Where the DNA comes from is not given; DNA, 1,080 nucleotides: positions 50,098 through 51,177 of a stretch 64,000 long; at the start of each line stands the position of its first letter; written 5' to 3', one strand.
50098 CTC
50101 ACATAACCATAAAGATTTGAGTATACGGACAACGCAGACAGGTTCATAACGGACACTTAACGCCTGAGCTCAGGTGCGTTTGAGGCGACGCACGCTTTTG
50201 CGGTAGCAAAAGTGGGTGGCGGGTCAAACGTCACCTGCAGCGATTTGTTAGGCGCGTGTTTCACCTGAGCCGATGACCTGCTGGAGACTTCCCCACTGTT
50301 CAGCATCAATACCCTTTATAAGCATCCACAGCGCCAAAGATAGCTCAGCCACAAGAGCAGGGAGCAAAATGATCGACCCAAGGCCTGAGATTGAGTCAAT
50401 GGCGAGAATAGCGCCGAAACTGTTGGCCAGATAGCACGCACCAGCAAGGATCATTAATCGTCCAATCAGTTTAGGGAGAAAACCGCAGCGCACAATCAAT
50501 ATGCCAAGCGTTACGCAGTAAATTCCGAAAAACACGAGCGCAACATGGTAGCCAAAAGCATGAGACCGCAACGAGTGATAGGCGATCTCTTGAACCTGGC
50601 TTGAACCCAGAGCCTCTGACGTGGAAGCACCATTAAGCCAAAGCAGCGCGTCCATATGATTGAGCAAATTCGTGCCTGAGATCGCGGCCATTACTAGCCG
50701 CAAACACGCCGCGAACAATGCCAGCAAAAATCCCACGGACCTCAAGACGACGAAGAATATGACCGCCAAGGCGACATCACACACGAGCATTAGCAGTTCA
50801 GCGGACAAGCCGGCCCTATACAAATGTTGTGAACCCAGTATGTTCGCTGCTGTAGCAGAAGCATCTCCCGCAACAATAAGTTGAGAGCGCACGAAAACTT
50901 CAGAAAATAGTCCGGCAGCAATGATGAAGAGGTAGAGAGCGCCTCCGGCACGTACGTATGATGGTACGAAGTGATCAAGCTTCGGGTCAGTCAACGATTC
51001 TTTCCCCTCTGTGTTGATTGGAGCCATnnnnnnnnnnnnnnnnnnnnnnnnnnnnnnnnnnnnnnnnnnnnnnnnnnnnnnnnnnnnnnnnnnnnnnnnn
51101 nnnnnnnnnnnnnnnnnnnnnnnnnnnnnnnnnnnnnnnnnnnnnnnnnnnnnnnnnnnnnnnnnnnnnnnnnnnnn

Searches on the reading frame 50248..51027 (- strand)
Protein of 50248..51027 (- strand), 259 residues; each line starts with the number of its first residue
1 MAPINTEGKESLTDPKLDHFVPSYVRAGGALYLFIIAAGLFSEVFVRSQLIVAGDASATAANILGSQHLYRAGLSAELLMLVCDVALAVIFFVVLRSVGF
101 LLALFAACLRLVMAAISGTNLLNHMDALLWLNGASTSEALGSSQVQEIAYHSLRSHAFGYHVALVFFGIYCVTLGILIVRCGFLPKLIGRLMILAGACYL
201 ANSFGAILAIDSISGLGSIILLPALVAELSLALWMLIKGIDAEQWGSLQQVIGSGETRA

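Call 15: search_protein_families(library=pfam, proteins=[window:50248-51027:-], max_evalue=0.01)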
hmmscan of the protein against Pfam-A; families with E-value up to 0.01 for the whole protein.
window:50248-51027:- (259 aa): 1 family
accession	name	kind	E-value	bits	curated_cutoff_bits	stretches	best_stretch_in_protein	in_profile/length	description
PF14329.11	DUF4386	-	6.5e-52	176.9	27.6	1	29-239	3-210/210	Domain of unknown function (DUF4386)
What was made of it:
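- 50155..50253 (-): attC site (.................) of the first cassette (DUF4386 gene, 50248-51027). Pfam DUF4386 (call 15).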
